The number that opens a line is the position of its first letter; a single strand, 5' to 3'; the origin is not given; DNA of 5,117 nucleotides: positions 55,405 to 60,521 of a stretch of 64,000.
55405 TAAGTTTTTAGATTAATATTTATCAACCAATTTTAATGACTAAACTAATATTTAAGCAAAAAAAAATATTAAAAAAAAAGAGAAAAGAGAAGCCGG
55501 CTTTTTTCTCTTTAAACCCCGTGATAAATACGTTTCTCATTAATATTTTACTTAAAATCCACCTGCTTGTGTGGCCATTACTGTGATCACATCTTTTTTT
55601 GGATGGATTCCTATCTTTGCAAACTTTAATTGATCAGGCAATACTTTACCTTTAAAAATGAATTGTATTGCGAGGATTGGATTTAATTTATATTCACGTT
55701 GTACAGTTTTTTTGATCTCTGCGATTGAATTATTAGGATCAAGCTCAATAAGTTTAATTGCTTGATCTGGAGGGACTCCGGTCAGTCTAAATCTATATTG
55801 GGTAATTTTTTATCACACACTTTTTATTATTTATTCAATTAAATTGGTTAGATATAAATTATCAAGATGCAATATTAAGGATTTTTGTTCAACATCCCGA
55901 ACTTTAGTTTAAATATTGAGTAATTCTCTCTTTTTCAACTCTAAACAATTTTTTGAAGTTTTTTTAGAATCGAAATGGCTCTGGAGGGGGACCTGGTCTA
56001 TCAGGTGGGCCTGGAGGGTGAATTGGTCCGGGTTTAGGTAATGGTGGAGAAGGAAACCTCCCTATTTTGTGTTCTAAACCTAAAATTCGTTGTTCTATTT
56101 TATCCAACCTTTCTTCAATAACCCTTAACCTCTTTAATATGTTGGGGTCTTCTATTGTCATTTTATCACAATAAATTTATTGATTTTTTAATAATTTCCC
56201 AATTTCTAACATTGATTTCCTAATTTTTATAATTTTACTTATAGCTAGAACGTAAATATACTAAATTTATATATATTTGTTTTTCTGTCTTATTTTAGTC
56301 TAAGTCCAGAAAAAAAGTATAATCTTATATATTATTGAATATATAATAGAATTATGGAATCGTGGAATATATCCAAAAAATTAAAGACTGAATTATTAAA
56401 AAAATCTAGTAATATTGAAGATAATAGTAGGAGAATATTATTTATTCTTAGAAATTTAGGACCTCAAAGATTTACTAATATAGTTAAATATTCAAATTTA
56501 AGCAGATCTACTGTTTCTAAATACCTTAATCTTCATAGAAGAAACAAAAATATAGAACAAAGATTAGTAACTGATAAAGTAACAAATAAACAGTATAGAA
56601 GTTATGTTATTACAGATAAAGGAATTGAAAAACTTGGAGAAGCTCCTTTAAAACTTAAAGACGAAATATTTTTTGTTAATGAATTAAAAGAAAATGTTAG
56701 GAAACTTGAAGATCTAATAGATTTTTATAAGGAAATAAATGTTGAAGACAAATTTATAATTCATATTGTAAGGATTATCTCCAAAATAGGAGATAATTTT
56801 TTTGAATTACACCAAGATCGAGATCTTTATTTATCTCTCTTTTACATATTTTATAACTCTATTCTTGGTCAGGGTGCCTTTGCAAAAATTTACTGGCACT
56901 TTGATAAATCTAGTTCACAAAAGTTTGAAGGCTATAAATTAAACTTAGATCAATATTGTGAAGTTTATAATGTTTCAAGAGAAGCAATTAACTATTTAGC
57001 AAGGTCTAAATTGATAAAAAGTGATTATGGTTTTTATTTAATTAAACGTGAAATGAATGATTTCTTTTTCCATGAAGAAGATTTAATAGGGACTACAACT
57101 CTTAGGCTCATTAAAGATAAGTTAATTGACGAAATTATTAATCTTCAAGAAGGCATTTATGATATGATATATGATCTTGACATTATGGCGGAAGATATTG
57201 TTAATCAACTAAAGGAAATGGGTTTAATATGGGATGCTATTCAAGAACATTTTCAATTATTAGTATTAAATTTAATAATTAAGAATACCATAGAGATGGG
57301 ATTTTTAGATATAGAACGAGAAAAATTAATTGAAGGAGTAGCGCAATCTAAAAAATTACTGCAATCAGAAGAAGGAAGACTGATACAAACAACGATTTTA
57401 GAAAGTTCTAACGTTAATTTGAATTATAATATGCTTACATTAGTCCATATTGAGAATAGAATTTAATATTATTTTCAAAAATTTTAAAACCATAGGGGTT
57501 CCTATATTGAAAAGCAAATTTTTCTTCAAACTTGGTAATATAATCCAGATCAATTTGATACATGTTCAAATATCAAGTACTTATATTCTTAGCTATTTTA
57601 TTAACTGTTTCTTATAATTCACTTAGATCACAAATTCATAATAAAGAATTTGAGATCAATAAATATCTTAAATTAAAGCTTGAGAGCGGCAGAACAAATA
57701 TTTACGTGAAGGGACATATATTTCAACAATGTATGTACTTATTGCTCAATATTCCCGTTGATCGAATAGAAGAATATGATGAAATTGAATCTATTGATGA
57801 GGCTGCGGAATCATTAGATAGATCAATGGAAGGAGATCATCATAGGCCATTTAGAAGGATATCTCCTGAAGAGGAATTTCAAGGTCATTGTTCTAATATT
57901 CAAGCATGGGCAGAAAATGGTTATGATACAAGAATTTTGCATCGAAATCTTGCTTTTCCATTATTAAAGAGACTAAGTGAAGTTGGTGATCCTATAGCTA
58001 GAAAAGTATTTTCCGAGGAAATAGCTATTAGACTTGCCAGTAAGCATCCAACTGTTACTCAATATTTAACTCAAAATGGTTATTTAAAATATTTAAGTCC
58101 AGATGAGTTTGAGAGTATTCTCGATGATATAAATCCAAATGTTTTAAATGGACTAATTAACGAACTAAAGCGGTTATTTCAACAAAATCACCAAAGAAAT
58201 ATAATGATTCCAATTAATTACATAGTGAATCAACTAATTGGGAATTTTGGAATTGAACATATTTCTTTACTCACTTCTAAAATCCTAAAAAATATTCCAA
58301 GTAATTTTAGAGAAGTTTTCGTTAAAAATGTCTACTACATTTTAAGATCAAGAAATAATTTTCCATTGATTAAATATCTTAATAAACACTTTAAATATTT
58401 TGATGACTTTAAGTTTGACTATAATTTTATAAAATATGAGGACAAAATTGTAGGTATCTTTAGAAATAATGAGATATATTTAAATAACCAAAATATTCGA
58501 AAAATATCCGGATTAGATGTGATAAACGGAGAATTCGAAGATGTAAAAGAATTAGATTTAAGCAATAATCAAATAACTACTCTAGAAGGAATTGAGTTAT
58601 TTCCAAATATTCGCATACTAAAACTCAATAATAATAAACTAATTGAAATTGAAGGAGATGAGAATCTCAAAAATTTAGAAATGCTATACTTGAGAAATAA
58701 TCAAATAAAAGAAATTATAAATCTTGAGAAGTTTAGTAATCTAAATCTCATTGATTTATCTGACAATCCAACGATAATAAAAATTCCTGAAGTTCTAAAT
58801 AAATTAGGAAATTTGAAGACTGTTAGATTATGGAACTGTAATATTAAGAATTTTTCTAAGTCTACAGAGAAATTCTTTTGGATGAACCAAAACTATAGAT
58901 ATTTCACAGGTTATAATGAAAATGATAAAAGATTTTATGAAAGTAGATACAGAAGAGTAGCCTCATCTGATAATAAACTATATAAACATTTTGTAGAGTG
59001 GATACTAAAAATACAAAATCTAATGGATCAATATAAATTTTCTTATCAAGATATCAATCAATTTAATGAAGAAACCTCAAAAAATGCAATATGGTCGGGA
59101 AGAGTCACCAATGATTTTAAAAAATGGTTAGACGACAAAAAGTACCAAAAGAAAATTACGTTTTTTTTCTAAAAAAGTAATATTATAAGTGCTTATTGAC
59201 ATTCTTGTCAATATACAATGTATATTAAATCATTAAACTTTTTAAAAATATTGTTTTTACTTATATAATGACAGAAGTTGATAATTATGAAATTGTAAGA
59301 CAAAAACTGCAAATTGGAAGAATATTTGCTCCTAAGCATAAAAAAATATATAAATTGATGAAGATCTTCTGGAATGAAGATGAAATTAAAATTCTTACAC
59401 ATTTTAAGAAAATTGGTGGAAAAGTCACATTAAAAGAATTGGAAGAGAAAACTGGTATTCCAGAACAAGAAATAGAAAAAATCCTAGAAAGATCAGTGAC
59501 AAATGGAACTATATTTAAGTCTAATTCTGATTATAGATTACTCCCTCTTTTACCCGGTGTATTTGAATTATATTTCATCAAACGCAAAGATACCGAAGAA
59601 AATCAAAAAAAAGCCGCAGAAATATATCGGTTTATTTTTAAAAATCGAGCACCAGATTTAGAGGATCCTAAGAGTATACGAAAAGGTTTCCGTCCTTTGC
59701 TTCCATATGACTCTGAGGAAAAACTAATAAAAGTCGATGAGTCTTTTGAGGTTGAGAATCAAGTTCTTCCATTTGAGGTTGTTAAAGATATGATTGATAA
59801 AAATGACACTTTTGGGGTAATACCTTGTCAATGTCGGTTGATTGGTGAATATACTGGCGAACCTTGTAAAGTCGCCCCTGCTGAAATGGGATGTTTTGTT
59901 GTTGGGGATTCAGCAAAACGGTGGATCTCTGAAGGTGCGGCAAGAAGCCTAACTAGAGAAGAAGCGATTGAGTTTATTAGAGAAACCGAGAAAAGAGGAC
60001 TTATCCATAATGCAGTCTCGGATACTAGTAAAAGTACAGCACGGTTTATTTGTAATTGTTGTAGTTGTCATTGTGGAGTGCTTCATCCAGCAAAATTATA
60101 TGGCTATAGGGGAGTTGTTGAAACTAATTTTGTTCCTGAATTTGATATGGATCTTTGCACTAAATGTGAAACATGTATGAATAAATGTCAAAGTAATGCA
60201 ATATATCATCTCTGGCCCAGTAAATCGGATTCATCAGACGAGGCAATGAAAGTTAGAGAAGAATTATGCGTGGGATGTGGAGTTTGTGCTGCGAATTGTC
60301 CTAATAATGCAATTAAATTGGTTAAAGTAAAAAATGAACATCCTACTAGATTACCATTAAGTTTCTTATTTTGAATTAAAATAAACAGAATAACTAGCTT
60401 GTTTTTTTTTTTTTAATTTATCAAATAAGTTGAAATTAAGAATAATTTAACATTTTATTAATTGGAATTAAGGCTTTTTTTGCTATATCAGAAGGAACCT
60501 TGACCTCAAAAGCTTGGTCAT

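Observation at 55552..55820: Unannotated ubiquitin-like gene ending in GG-F, with no canonical start codon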

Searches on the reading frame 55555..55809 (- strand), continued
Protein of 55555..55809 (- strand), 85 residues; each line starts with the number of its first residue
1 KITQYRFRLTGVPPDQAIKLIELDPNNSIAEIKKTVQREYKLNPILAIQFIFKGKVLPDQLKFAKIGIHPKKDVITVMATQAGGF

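Call 42: fold_search(model_id=the predicted structure, library=pdb)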
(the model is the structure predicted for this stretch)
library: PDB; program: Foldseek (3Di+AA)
matches with E <= 10: 1644; with E <= 0.001: 412
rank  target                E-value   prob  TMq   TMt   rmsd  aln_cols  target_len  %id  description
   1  1u4a_MODEL_1_A        1.3e-05  1.00  0.62  0.65   3.8        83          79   18  Solution structure of human SUMO-3 C47S (released 2005-03-08)
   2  5w46_B                1.9e-05  1.00  0.74  0.81   2.5        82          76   22  Structure of S65D Phosphomimetic Ubiquitin Refined at 1.2 Angstroms Resolution (released 2017-07-05)
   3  6fnn_C                2.0e-05  1.00  0.75  0.71   2.8        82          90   18  Caldiarchaeum Subterraneum Ubiquitin:Rpn11-homolog complex (released 2018-07-25)
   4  7f0n                  2.4e-05  1.00  0.76  0.83   2.4        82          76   21  Structure of deamidated Ubiquitin (released 2022-06-08)
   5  3nob_H                2.9e-05  1.00  0.77  0.83   2.3        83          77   20  Structure of K11-linked di-ubiquitin (released 2010-08-11)
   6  7p99_C                2.9e-05  1.00  0.71  0.75   2.9        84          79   15  Structure of human USPL1 in complex with SUMO2 (released 2022-03-02)
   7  2mlb_MODEL_1_A        2.9e-05  1.00  0.71  0.75   3.4        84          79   25  NMR solution structure of a computational designed protein based on template of human erythrocytic ubiquitin (released 2014-10-29)
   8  1yj1_C                3.6e-05  1.00  0.72  0.80   2.1        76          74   20  X-ray Crystal Structure of a Chemically Synthesized [D-Gln35]Ubiquitin (released 2005-06-14)
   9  6oq2_MODEL_1_B        3.6e-05  1.00  0.72  0.78   2.5        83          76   18  NMR Structure of Branched K11/K48-Linked Tri-Ubiquitin (released 2019-10-23)
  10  7r70_A                3.6e-05  1.00  0.68  0.40   2.7        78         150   20  Crystal Structure of the UbArk2C fusion protein (released 2022-03-09)
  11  4pih_A                4.3e-05  1.00  0.72  0.79   2.7        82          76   21  X-ray crystal structure of the K33S mutant of ubiquitin (released 2014-10-29)
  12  9m9g_MODEL_1_A        4.3e-05  1.00  0.70  0.71   2.8        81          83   23  NMR structure of ProteinMPNN-designed ubiquitin variant R10 (released 2026-02-11)
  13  4pig_B                5.6e-05  1.00  0.77  0.84   2.2        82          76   21  Crystal structure of the ubiquitin K11S mutant (released 2014-10-29)
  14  7r2e_C                5.6e-05  1.00  0.67  0.73   3.3        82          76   16  Structure of human Senp7 with SUMO2 (released 2022-12-07)
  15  9emk_F                6.0e-05  1.00  0.72  0.81   2.3        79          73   19  DupA from legionella covalently bound to ubiquitin-based probe (released 2024-10-16)
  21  1ubq                  6.8e-05  1.00  0.76  0.83   2.3        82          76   21  STRUCTURE OF UBIQUITIN REFINED AT 1.8 ANGSTROMS RESOLUTION (released 1987-04-16)
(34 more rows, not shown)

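Call 56: find_encoding_contigs(protein=P0074, flank=10000, max_places=1)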
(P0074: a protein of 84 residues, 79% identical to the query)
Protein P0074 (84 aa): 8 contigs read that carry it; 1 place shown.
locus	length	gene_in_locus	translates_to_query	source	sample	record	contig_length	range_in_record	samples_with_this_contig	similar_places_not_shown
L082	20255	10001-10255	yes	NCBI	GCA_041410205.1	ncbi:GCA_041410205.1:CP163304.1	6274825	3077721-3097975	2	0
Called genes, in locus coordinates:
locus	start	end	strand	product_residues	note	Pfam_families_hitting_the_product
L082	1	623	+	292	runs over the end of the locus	-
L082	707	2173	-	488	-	-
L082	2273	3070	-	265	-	PF00561:Abhydrolase_1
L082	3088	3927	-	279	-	PF04016:DUF364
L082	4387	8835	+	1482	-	-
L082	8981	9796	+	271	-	PF00378:ECH_1, PF16113:ECH_2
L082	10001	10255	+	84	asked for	PF00240:ubiquitin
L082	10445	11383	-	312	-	PF13302:Acetyltransf_3 (faint), PF13527:Acetyltransf_9 (faint), PF00583:Acetyltransf_1, PF13673:Acetyltransf_10 (weak), PF13508:Acetyltransf_7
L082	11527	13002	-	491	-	PF07690:MFS_1, PF13347:MFS_2 (faint)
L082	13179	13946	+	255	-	-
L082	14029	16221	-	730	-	PF02384:N6_Mtase, PF07669:Eco57I, PF12950:TaqI_C (weak)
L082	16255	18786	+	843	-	PF02384:N6_Mtase, PF07669:Eco57I (weak), PF18135:Type_ISP_C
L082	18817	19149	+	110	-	PF12675:DUF3795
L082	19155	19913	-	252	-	PF24553:Rv0428c_C, PF00583:Acetyltransf_1, PF13673:Acetyltransf_10, PF08445:FR47, PF13508:Acetyltransf_7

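Call 73: list_cluster_members(proteins=[window:55555-55806:-, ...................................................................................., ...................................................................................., window:55555-55812:-])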
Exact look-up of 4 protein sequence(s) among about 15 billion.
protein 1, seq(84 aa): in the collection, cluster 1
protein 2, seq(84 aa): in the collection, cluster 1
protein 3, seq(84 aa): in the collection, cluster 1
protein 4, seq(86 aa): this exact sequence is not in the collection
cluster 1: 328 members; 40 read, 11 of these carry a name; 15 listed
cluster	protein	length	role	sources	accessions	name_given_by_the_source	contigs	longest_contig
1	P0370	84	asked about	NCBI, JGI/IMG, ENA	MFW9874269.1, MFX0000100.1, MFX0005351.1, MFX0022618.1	MAG: ubiquitin-like protein [Candidatus Hermodarchaeota archaeon] | hypothetical protein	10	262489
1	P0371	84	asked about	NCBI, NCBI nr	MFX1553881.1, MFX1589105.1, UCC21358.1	MAG: ubiquitin-like protein [Promethearchaeota archaeon] | MAG: hypothetical protein JSV62_09810 [Candidatus Lokiarchaeota archaeon]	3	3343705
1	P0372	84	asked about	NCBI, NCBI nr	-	-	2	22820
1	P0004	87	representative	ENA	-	-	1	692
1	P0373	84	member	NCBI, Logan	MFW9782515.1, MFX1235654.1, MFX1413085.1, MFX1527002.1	MAG: ubiquitin-like protein [Candidatus Heimdallarchaeota archaeon]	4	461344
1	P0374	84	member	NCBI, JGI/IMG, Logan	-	hypothetical protein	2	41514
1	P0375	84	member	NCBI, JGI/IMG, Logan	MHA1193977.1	MAG: ubiquitin-like protein [Promethearchaeota archaeon] | hypothetical protein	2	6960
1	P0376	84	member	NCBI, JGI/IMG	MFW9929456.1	MAG: ubiquitin-like protein [Candidatus Thorarchaeota archaeon] | hypothetical protein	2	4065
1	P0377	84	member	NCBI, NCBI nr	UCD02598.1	MAG: hypothetical protein JSV23_10070 [Promethearchaeota archaeon] | MAG: hypothetical protein JSV23_10070 [Candidatus Lokiarchaeota archaeon]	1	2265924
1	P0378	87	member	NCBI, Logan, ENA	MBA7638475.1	hypothetical protein ES703_46131 [subsurface metagenome]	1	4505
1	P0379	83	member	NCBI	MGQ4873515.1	MAG: ubiquitin-like protein [Promethearchaeia archaeon]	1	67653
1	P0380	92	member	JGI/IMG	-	hypothetical protein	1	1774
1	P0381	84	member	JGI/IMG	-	hypothetical protein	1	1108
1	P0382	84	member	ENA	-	-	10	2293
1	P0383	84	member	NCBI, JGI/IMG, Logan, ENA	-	-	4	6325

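Call 78: find_encoding_contigs(protein=P0032, flank=600, max_places=2)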
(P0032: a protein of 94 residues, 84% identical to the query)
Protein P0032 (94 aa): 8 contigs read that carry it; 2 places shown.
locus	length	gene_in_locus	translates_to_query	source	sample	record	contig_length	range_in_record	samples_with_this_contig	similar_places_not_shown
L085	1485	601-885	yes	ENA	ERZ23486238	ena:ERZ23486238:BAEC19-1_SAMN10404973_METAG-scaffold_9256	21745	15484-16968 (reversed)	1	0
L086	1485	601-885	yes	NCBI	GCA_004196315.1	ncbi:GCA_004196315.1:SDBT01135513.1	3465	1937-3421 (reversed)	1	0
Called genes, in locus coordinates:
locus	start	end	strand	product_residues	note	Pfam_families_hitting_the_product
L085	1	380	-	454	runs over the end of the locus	-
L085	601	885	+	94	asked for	PF00240:ubiquitin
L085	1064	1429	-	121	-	-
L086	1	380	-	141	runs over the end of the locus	?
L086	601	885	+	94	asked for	PF00240:ubiquitin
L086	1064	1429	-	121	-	-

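Call 79: find_encoding_contigs(protein=P0026, flank=600, max_places=1)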
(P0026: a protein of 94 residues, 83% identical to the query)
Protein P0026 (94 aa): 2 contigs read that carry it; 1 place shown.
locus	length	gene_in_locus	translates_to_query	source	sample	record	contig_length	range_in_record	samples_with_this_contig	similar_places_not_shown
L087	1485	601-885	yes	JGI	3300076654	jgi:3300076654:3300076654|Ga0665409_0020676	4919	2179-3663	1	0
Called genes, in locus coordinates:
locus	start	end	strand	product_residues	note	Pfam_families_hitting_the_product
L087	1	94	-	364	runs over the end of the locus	-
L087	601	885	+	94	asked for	PF00240:ubiquitin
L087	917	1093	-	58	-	-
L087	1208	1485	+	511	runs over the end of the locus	?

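Call 80: find_encoding_contigs(protein=P0031, flank=600, max_places=1)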
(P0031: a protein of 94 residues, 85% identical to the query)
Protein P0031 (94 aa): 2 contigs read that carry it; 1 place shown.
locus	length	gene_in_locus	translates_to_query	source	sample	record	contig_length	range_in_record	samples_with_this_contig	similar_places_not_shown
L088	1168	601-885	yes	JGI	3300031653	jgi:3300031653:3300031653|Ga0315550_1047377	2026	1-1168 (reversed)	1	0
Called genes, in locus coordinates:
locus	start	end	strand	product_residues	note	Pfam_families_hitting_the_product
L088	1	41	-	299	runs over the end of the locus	?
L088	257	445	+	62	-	-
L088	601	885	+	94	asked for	PF00240:ubiquitin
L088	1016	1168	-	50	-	?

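Call 81: find_encoding_contigs(protein=P0039, flank=600, max_places=1)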
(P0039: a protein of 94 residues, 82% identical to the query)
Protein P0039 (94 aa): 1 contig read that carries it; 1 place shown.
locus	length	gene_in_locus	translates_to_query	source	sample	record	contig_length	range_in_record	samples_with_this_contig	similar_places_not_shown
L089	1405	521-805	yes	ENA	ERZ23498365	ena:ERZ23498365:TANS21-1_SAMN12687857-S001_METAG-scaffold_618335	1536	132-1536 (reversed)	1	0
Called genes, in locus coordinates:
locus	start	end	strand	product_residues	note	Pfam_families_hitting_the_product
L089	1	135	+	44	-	?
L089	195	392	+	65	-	-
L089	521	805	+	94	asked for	PF00240:ubiquitin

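Call 82: find_encoding_contigs(protein=P0029, flank=600, max_places=1)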
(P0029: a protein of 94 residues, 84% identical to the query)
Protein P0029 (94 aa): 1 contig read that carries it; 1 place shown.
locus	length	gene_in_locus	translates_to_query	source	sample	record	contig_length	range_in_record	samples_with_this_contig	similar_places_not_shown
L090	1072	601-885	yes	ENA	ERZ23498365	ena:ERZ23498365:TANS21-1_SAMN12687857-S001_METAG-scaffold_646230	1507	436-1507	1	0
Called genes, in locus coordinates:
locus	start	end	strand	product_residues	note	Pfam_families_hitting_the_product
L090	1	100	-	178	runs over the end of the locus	?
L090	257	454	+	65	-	-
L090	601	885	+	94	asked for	PF00240:ubiquitin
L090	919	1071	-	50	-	?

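Call 83: find_encoding_contigs(protein=P0043, flank=600, max_places=1)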
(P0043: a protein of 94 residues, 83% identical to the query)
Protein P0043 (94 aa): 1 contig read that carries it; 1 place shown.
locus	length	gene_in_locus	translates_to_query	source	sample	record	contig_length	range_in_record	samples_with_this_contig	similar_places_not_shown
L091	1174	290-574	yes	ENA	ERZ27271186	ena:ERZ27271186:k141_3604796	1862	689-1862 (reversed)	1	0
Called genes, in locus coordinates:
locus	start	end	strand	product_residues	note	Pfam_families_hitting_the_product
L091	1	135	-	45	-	?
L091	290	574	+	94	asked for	PF00240:ubiquitin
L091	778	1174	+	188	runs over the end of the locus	PF01613:Flavin_Reduct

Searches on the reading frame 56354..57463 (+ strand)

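Call 29: search_protein_families(library=pfam, proteins=[window:56354-57463:+], max_evalue=0.01)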
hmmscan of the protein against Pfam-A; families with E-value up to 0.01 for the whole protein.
window:56354-57463:+ (370 aa): 3 families
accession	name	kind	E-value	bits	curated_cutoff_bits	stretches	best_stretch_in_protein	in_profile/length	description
PF14947.12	HTH_45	-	2.9e-05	24.4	25.5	1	31-93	11-65/77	Winged helix-turn-helix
PF01022.26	HTH_5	-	0.00031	21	22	1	26-59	5-37/47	Bacterial regulatory protein, arsR family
PF01047.28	MarR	-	0.001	19.3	24.6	1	27-57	7-37/59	MarR family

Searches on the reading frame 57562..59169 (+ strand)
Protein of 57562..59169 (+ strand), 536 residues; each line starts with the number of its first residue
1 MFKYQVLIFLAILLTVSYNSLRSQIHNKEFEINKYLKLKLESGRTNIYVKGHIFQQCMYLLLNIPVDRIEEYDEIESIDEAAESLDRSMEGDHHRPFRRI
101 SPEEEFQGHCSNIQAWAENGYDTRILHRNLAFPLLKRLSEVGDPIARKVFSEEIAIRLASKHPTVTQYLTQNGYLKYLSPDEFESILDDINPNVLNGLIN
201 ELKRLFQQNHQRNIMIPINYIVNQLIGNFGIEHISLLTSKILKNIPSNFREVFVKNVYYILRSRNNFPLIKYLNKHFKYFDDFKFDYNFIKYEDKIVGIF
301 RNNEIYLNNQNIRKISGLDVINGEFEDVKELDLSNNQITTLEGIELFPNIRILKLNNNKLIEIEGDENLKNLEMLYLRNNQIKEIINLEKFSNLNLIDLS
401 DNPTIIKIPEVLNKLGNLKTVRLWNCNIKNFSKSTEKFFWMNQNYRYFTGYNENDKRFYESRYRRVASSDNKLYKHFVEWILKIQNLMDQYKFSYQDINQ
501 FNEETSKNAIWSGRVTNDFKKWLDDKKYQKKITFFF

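Call 29: search_protein_families(library=pfam, proteins=[window:57562-59169:+], max_evalue=0.01)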
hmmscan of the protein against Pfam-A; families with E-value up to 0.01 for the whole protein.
window:57562-59169:+ (536 aa): 6 families
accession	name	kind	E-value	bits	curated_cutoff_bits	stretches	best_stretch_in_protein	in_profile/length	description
PF12799.13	LRR_4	-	1.8e-14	53.9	27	4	348-388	1-42/44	Leucine Rich repeats (2 copies)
PF14580.12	LRR_9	-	2.2e-07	31.1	30.5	1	288-423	7-144/175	Leucine-rich repeat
PF13855.12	LRR_8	-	8.8e-06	25.8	27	2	304-360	5-61/61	Leucine rich repeat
PF23211.1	LRR_LRWD1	-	0.0013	18.9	28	1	322-385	38-101/190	Leucine-rich repeat and WD repeat-containing protein 1, LRR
PF23952.1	LRR_EndoS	-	0.0019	18.8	27.9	1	303-402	26-116/116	Endo-beta-N-acetylglucosaminidase EndoS LRR domain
PF24048.1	LRR_NXF1-5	-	0.0084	16.1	30.5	1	301-380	30-114/142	NXF1/2/3/5 leucine-rich repeat domain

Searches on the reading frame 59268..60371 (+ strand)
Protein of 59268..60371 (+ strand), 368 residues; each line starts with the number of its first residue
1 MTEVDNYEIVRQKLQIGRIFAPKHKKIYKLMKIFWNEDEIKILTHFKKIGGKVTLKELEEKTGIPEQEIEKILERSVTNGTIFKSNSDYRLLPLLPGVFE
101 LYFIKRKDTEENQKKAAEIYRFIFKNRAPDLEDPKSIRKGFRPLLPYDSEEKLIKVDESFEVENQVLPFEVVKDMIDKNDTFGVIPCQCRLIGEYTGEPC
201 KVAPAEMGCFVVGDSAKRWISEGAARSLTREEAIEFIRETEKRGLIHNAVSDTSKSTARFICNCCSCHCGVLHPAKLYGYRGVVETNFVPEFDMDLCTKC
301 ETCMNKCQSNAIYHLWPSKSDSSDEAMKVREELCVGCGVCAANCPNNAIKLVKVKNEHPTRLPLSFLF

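Call 33: search_protein_families(library=pfam, proteins=[window:59268-60371:+], max_evalue=0.001)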
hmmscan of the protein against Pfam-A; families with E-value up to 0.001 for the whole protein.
window:59268-60371:+ (368 aa): 8 families
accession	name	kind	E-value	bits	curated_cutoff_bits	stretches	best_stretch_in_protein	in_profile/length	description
PF00037.32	Fer4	-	4.5e-11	42.5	21.1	2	328-350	2-24/24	4Fe-4S binding domain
PF12837.12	Fer4_6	-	6.5e-10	38.9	25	2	328-349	3-24/24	4Fe-4S binding domain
PF12838.12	Fer4_7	-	7e-10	39.7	27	2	297-348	2-52/52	4Fe-4S dicluster domain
PF14697.11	Fer4_21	-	5e-08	33.4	35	1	293-351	4-59/59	4Fe-4S dicluster domain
PF13187.11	Fer4_9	-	1.9e-06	28.3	27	1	297-349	2-52/52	4Fe-4S dicluster domain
PF25160.1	LdpA_Fe-S-bd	-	1.1e-05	25.6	27.6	1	302-352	8-46/49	LdpA Fe-S cluster-binding domain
PF13484.11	Fer4_16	-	0.0001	23.4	30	0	334-352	2-20/66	4Fe-4S double cluster binding domain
PF13237.11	Fer4_10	-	0.00019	21.8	25.5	0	292-345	4-53/53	4Fe-4S dicluster domain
